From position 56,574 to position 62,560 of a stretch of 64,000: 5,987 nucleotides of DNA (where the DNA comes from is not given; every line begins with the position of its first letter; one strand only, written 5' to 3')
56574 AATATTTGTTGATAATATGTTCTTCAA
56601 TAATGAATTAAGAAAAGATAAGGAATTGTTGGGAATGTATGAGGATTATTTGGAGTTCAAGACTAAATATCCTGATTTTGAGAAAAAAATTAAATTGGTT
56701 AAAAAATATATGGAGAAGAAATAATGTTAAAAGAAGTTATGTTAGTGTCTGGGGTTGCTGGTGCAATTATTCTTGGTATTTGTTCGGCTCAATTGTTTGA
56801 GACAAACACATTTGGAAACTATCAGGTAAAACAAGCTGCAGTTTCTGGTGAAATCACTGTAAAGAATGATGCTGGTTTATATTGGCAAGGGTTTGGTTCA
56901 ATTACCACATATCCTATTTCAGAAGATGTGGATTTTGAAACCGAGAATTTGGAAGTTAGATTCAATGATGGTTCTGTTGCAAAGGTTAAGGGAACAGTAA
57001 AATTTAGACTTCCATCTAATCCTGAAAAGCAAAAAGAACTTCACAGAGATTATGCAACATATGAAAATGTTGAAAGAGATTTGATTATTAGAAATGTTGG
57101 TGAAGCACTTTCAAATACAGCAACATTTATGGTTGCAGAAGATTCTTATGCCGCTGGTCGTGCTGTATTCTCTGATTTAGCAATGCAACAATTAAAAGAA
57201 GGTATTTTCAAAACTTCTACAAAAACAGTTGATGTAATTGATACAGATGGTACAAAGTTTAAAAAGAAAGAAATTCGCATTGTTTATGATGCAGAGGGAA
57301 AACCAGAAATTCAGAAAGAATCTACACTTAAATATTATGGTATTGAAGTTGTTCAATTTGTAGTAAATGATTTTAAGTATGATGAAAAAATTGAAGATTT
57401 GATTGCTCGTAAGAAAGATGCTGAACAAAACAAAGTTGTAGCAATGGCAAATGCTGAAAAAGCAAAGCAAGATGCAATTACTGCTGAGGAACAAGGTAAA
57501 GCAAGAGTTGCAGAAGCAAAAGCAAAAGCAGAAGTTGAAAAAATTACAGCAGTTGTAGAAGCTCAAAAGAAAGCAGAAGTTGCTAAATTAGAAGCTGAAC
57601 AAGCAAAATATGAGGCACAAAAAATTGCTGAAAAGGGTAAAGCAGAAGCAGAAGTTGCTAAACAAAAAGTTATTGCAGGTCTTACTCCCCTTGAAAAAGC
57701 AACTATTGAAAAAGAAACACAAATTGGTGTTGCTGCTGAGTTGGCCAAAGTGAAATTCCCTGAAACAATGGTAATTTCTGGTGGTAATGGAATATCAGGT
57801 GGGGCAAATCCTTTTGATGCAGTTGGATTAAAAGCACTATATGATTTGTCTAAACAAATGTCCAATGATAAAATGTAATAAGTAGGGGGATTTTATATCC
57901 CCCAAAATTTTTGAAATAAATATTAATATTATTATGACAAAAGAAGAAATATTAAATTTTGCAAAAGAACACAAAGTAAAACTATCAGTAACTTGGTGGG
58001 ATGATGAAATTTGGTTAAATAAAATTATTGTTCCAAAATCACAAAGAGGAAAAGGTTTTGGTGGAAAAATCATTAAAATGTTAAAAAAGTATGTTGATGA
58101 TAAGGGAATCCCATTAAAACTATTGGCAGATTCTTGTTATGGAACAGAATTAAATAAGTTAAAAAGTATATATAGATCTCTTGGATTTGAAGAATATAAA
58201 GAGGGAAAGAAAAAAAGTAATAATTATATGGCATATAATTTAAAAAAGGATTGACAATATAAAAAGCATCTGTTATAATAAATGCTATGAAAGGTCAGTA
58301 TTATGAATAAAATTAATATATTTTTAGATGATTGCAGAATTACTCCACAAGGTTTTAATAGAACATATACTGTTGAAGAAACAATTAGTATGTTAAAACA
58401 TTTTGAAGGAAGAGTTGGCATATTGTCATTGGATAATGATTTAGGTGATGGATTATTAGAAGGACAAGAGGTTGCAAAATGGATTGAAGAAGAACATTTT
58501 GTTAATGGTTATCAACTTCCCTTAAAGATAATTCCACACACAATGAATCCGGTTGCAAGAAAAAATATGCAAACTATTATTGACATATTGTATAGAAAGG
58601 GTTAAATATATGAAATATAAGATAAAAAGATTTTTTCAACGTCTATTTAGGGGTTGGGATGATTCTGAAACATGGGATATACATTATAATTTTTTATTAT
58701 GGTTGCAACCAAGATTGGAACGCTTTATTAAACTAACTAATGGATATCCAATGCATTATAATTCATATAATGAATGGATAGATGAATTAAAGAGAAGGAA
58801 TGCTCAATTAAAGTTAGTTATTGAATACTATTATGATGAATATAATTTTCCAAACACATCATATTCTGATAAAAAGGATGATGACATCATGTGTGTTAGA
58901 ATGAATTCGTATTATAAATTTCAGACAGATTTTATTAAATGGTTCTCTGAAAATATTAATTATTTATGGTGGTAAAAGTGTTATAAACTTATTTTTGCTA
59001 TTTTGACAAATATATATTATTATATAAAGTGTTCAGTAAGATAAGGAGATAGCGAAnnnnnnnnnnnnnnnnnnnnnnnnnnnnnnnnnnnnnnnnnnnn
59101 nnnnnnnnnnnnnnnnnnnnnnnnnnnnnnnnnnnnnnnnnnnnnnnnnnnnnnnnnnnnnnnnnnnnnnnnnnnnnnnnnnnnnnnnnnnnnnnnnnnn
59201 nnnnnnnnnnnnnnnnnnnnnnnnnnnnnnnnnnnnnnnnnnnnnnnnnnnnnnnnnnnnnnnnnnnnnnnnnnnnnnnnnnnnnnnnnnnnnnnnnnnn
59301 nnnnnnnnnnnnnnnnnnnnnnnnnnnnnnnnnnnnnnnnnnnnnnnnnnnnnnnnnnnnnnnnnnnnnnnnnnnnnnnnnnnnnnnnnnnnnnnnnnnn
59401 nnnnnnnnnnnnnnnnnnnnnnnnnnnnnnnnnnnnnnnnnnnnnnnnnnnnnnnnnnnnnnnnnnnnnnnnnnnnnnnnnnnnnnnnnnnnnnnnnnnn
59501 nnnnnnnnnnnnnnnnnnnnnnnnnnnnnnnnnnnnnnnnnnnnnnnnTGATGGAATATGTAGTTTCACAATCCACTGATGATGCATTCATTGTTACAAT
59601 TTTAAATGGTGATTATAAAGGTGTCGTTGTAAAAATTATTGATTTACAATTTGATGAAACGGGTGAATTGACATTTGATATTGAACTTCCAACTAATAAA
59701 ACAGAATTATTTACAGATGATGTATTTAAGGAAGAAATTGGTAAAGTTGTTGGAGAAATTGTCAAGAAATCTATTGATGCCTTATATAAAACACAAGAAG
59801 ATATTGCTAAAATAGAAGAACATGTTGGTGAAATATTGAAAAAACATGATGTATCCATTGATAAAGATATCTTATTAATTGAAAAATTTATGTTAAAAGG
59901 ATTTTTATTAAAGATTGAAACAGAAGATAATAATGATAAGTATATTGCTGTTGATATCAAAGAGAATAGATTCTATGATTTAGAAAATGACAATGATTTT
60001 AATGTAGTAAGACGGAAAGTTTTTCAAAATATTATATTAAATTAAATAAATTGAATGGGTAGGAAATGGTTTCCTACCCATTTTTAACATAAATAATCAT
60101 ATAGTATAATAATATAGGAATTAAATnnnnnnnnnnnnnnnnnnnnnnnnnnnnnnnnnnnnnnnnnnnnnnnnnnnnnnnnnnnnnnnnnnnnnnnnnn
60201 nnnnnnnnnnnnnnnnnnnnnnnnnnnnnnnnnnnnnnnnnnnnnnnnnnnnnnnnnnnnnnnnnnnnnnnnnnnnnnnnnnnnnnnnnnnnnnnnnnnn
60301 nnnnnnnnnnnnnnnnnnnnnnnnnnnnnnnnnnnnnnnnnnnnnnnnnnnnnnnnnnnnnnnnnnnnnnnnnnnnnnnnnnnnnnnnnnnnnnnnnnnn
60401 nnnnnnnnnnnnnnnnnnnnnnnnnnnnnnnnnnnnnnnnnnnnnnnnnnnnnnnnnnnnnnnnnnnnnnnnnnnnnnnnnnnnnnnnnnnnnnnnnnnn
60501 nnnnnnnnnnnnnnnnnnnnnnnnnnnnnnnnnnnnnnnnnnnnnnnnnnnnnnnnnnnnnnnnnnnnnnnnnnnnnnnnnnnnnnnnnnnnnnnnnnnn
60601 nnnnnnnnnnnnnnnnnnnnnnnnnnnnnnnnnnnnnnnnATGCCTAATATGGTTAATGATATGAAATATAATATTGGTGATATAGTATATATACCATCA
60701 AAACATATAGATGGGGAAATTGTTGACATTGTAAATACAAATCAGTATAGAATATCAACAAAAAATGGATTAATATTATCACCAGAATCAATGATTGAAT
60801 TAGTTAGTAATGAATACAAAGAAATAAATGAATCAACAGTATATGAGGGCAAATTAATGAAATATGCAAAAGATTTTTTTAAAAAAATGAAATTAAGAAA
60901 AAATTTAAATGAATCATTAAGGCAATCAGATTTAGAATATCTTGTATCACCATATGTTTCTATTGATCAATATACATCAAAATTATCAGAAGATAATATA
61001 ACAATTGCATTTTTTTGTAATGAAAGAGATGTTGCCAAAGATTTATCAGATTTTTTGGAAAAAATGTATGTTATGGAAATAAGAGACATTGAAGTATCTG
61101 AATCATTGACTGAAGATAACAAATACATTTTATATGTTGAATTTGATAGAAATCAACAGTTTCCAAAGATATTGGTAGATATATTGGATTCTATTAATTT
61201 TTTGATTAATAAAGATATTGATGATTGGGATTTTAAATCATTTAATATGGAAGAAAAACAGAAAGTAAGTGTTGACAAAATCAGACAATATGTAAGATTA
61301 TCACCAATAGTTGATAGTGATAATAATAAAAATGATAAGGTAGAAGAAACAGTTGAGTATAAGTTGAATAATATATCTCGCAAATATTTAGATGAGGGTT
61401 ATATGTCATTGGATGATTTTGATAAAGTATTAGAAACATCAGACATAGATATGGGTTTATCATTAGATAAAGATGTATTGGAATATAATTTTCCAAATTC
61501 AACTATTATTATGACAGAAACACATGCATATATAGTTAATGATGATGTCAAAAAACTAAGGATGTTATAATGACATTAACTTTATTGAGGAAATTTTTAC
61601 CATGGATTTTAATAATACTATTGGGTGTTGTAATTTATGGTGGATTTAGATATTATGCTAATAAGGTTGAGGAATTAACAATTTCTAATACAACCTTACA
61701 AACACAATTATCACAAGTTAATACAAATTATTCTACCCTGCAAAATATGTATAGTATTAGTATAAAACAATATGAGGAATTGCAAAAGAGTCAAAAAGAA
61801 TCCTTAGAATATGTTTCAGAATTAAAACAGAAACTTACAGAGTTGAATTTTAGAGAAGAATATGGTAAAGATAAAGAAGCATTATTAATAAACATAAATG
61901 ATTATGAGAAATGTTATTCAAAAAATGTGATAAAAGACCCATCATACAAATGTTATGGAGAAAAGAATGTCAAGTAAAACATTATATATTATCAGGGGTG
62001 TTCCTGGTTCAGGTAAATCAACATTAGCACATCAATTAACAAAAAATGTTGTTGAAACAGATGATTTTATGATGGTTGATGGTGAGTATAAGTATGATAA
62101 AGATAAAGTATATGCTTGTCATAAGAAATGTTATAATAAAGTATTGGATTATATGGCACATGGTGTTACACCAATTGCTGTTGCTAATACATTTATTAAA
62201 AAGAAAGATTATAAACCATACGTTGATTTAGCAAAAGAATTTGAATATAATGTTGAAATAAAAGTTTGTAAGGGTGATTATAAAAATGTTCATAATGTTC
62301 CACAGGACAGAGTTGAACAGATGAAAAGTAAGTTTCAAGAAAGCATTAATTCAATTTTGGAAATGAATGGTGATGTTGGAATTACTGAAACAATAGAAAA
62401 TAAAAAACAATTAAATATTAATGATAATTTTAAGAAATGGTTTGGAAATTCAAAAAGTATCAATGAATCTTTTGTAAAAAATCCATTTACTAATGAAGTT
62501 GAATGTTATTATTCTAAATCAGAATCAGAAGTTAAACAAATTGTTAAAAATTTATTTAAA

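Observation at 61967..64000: Long open ORF fusing a P-loop kinase to PARP-like ADP-ribosyltransferase motifs, with an internal duplication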

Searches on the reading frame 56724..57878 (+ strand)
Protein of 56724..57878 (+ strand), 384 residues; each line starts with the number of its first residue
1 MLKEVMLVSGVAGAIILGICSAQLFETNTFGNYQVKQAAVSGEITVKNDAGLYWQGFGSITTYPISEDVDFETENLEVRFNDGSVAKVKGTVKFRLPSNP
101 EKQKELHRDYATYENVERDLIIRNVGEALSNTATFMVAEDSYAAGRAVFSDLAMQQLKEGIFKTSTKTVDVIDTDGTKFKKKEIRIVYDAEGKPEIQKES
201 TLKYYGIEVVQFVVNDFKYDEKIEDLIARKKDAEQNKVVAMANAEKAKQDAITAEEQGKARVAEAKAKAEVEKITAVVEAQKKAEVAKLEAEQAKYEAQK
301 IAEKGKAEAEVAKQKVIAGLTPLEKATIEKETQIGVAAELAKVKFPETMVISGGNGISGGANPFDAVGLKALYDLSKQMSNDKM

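Call 66: search_protein_families(library=phrogs, proteins=[window:56724-57878:+], max_evalue=0.001)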
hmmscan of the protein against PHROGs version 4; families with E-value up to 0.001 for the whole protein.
window:56724-57878:+ (384 aa): 3 families
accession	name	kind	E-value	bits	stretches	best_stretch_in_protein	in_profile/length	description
phrog_11908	-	unknown function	1.1e-46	160.5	1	6-293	6-319/430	-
phrog_200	-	other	1.1e-17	65.2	1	3-276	82-317/379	lipoprotein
phrog_12082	-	head and packaging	0.00032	20.3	1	207-312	587-697/715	portal protein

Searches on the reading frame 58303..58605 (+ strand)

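Call 66: search_protein_families(library=phrogs, proteins=[window:58303-58605:+], max_evalue=0.001)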
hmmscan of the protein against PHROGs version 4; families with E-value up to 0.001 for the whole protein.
window:58303-58605:+ (100 aa): 1 family
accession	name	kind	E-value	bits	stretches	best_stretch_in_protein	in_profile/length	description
phrog_1479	-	unknown function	6.7e-20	72.6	1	2-93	4-100/124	-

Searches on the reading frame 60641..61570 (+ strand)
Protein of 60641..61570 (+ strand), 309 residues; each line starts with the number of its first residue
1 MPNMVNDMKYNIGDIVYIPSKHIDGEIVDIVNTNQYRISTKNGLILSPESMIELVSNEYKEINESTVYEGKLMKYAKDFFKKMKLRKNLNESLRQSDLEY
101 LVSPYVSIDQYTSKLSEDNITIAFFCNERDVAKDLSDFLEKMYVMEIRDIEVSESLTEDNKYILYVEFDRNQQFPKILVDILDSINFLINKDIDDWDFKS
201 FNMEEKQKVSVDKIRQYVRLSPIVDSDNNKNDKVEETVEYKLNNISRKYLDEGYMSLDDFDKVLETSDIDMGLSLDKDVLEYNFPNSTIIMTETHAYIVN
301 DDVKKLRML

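Call 21: search_protein_families(library=phrogs, proteins=[window:60641-61570:+], max_evalue=0.001)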
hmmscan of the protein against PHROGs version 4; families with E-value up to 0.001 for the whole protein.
window:60641-61570:+ (309 aa): 1 family
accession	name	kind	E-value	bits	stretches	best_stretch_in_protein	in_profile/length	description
phrog_13138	-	head and packaging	1.2e-25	91.7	1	87-301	4-219/227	virion structural protein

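Call 60: search_dna_similar(query=window:60641-61570:+, collection=phages, mode=protein, max_rows=12)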
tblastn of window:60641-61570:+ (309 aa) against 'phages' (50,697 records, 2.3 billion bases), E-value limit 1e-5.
Records with a match: 87; places in all: 87; records where one place covers at least 80% of the query: 0.
Best place of each record, by identity: <60% 87.
By first word of the organism name: Escherichia 34; Pseudomonas 11; Klebsiella 10; Salmonella 8; Erwinia 8; Yersinia 4; Agrobacterium 2; Xanthomonas 2; Serratia 2; Cronobacter 2; and 3 more.
By host as written in the record: Escherichia coli 11; - 9; Klebsiella pneumoniae 5; Pseudomonas aeruginosa PAO1 5; Salmonella enterica subsp. enterica serovar Typhimurium 4; Erwinia amylovora 3; Erwinia amylovora SNUABM_01 3; Escherichia coli O157:H7 3; and 32 more.
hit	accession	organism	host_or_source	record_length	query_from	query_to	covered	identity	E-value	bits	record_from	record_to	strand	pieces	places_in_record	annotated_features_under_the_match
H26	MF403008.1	Agrobacterium phage Atu_ph07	Agrobacterium tumefaciens C58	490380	91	259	55%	30.6%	1e-11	71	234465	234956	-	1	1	hypothetical protein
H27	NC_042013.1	Agrobacterium phage Atu_ph07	Agrobacterium tumefaciens C58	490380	91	259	55%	30.6%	1e-11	71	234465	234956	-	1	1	virion structural protein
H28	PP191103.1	Salmonella phage PHA46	Salmonella enterica subsp. enterica ...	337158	87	220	43%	38.0%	1e-14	80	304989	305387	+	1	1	virion structural protein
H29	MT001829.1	Salmonella phage SE_PL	Salmonella enterica subsp. enterica ...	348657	87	220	43%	38.0%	1e-14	80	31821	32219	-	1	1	structural protein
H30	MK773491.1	Salmonella phage 7t3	Salmonella enterica subsp. enterica ...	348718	87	220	43%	38.0%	1e-14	80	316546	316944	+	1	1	structural protein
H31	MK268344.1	Salmonella phage Munch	Salmonella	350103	87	220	43%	38.0%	1e-14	80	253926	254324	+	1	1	hypothetical protein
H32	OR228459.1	Klebsiella phage fENko-Kae01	Klebsiella aerogenes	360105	87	220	43%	38.0%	1e-14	80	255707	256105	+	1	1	hypothetical protein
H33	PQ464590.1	Erwinia phage Hallingskeid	Erwinia aphidicola B01_10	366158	76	221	47%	34.7%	7e-14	78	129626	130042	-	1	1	virion structural protein (x2)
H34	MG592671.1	Vibrio phage 2.275.O._10N.286.54.E11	Vibrio cyclitrophicus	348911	87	254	54%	30.0%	2e-11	71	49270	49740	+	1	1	hypothetical protein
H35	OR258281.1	Xanthomonas phage XaC1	Xanthomonas vesicatoria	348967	89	221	43%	37.0%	1e-9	65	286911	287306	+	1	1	virion structural protein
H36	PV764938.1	Sinorhizobium phage Phosso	Sinohrizobium meliloti NRRL L-50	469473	85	225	46%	34.8%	8e-17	87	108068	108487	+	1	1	hypothetical protein (x2)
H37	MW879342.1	Erwinia phage pEa_SNUABM_19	Erwinia amylovora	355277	81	220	45%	35.0%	3e-14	79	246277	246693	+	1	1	hypothetical protein (x2)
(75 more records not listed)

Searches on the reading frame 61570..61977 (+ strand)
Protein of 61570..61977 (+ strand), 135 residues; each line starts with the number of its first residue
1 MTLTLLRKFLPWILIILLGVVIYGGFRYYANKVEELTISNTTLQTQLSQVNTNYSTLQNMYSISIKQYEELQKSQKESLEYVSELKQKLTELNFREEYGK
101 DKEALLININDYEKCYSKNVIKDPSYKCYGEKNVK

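Call 21: search_protein_families(library=phrogs, proteins=[window:61570-61977:+], max_evalue=0.001)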
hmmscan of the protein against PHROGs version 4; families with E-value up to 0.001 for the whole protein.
window:61570-61977:+ (135 aa): 3 families
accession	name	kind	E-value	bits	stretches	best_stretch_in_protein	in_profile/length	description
phrog_739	-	lysis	3.7e-08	34.6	1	12-92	8-88/122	Rz-like spanin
phrog_214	-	lysis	0.0006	20.7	1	12-89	12-93/176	Rz-like spanin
phrog_7584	-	lysis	0.00081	20.8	1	7-91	7-90/166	Rz-like spanin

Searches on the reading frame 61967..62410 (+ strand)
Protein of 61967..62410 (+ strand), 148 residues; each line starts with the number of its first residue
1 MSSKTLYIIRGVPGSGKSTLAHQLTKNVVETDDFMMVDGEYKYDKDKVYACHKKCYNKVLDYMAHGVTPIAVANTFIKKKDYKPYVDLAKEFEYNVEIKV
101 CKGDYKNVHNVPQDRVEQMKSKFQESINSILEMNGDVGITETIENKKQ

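Call 24: search_solved_structures(query=window:61967-62410:+, max_evalue=1, show_alignments=2)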
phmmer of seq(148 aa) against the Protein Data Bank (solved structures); distinct sequences matched with E-value up to 1: 7.
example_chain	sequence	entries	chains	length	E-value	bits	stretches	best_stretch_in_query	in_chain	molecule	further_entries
7lr3_D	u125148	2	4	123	0.013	18.8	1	48-128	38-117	Hapless 2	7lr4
9d8a_A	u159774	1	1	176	0.33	14.3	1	3-27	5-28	Rhizopus azygosporus Kinase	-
1ly1_A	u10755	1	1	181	0.35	14.2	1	6-101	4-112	polynucleotide kinase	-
2p0e_A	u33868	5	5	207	0.57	13.5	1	3-46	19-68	Nicotinamide riboside kinase 1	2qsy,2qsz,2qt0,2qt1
9jb3_A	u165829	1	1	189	0.84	12.9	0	23-98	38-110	FYVE, RhoGEF and PH domain-containing protein 6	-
1knq_A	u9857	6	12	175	0.84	12.9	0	6-106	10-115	Gluconate kinase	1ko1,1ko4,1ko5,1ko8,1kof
1rz3_A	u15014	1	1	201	0.95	12.8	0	8-30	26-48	hypothetical protein RBSTP0775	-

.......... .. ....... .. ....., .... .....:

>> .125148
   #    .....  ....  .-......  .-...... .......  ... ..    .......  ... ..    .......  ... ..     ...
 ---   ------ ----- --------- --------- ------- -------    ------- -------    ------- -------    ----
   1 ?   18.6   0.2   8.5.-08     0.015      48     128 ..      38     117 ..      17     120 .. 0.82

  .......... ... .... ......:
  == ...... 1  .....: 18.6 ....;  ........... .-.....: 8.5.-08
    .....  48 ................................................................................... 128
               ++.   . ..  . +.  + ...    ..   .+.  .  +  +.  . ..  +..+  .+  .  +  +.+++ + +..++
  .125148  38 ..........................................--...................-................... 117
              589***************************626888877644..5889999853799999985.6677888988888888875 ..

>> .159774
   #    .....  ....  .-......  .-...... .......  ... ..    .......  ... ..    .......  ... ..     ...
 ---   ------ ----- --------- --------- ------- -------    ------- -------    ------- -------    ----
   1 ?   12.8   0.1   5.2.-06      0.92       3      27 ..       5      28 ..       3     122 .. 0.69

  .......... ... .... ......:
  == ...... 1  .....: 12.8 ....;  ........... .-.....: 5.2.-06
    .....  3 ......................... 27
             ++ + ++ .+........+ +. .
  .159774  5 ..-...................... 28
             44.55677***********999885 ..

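Call 50: search_solved_structures(query=A3, max_evalue=1, show_alignments=3)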
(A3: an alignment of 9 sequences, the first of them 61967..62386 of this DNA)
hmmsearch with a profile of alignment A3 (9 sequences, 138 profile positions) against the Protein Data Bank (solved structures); distinct sequences matched with E-value up to 1: 57.
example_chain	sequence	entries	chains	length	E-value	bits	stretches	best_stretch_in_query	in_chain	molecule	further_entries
1ly1_A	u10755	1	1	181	2.7e-08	37.4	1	5-128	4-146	polynucleotide kinase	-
1ltq_A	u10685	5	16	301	9.1e-08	35.7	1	5-128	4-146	POLYNUCLEOTIDE KINASE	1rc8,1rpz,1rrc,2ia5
3a4l_A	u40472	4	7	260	7.7e-06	29.4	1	3-128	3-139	L-seryl-tRNA(Sec) kinase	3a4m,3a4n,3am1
3adb_A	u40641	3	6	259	1.1e-05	29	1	4-128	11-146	L-seryl-tRNA(Sec) kinase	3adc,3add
4gp7_A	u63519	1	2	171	0.0002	24.9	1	6-96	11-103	Metallophosphoesterase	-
4jst_A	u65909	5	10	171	0.00052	23.5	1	6-96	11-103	Metallophosphoesterase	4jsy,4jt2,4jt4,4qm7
9d8a_A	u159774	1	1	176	0.00052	23.5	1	1-27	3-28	Rhizopus azygosporus Kinase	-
4gp6_A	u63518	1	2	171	0.00081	22.9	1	6-93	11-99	Metallophosphoesterase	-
4mde_A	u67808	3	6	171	0.0024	21.3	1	6-96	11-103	Metallophosphoesterase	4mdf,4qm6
4xrp_A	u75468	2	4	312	0.0026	21.2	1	6-92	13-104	Pnkp1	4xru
9drz_A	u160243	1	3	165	0.0073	19.8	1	2-26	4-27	p-loop containing nucleoside triphosphatehydrolase protein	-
1via_A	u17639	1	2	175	0.013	19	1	10-84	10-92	shikimate kinase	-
2p0e_A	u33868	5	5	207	0.015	18.8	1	9-46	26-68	Nicotinamide riboside kinase 1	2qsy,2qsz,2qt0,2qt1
9d2f_A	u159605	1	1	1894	0.015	18.8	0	5-26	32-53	Adenylate kinase 9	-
2qg6_A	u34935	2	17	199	0.017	18.6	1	9-46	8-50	Nicotinamide riboside kinase 1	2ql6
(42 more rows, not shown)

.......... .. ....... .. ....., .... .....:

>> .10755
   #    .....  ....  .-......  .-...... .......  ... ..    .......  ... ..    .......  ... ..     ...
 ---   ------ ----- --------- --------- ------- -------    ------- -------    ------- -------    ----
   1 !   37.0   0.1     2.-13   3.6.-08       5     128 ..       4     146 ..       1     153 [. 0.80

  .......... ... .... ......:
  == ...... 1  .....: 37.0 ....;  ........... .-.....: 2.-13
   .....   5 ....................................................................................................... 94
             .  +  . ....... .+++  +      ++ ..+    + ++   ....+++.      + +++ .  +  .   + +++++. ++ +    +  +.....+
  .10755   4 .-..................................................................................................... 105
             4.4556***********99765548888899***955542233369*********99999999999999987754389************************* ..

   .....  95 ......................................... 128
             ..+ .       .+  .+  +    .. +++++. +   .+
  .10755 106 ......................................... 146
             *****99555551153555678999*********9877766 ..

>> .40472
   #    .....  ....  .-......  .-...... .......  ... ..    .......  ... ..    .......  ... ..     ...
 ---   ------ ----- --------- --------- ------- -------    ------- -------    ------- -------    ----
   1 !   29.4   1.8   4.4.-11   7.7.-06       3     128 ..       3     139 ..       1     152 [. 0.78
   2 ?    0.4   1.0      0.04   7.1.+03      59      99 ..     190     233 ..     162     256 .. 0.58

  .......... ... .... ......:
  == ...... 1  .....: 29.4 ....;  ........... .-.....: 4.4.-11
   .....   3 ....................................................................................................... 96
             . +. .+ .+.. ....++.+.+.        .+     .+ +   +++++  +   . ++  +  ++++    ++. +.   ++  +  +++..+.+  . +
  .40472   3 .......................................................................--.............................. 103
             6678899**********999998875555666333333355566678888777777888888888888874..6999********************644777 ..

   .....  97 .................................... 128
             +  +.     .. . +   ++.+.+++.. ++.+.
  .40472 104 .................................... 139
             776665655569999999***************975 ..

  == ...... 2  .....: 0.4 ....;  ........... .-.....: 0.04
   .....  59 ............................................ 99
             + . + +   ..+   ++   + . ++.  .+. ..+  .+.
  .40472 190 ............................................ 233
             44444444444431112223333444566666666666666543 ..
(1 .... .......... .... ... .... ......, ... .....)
